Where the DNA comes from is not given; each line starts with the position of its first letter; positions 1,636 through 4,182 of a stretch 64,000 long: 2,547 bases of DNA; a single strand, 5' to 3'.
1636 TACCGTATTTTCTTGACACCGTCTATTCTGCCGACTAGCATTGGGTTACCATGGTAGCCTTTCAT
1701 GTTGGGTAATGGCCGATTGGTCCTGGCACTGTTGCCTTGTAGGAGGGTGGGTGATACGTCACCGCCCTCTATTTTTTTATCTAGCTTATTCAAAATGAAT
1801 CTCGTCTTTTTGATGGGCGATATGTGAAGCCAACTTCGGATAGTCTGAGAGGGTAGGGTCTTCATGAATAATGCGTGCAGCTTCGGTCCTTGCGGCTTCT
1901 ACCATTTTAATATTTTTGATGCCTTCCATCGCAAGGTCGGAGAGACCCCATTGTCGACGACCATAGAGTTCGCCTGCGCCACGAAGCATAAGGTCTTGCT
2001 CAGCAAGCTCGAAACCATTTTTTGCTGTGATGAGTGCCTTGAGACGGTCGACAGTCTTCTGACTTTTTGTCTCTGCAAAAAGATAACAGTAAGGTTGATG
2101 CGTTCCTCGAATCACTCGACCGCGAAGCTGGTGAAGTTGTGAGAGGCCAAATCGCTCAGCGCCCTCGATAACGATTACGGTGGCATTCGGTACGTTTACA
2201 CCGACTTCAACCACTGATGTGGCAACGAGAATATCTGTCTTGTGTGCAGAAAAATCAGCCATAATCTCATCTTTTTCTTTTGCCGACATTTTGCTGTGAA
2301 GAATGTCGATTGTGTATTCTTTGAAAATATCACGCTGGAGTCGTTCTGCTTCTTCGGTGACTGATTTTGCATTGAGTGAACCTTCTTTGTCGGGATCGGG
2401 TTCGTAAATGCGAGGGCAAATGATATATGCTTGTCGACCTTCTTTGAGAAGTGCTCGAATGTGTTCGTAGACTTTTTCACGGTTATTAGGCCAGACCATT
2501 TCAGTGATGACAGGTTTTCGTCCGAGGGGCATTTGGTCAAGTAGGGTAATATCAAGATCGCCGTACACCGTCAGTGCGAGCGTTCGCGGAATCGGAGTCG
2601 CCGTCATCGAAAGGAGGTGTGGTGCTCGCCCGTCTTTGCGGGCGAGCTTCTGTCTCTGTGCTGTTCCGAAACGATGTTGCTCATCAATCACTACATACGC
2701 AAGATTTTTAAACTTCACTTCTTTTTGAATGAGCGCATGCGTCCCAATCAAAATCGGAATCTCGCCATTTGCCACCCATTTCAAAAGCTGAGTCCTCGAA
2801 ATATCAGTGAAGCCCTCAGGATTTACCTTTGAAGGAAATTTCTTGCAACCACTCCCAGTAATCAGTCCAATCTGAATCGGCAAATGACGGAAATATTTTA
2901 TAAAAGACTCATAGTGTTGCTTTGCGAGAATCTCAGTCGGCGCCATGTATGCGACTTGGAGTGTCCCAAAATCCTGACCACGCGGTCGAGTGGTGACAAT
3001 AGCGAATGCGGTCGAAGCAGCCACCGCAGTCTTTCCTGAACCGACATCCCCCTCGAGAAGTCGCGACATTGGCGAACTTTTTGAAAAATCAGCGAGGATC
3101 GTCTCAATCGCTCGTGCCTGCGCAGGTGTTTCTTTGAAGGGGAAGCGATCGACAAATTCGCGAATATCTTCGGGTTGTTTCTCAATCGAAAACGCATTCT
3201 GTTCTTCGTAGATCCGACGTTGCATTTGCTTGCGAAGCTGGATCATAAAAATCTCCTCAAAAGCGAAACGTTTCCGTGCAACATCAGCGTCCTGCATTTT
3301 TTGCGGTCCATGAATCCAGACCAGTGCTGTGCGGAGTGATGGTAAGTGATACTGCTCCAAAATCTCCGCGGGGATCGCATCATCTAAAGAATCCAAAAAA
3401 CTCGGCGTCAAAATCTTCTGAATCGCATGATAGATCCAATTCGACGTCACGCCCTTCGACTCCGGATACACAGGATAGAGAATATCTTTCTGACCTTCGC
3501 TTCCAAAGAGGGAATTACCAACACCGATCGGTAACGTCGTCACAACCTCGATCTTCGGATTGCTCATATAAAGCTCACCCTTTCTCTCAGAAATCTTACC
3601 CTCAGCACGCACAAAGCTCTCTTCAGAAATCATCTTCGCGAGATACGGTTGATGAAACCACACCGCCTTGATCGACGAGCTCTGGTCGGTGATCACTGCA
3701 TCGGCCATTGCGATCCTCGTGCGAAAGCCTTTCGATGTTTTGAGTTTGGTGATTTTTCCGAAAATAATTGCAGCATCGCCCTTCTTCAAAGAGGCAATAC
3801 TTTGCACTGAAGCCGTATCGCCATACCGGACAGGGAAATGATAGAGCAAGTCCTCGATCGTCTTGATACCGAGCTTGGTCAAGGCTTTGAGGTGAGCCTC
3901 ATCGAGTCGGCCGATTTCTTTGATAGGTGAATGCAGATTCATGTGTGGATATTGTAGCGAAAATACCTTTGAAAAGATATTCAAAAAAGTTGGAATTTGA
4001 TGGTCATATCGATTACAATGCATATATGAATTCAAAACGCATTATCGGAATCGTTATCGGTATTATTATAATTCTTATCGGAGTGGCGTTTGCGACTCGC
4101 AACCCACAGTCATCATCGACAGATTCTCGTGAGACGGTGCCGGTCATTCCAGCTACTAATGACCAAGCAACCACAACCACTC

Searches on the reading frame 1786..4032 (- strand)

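Call 75: search_protein_families(library=pfam, proteins=[window:1786-4032:-], max_evalue=0.0001)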
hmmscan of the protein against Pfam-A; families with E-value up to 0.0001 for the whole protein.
window:1786-4032:- (748 aa): 6 families
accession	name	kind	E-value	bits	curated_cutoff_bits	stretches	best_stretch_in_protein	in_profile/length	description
PF00270.35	DEAD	-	7.9e-23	81.5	26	1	302-485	1-164/167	DEAD/DEAH box helicase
PF00271.37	Helicase_C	-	5.8e-19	68.8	23.5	1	525-642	6-108/110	Helicase conserved C-terminal domain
PF17191.10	RecG_wedge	-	9.5e-18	64.7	23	1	37-205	2-156/162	RecG wedge domain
PF04851.21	ResIII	-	1.6e-12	48.1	22.5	1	301-480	4-162/164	Type III restriction enzyme, res subunit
PF01336.31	tRNA_anti-codon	-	3.6e-09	36.9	27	1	90-164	3-75/75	OB-fold nucleic acid binding domain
PF19833.4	RecG_dom3_C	-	6.3e-08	33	26.8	1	672-729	3-62/87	ATP-dependent DNA helicase RecG, domain 3, C-terminal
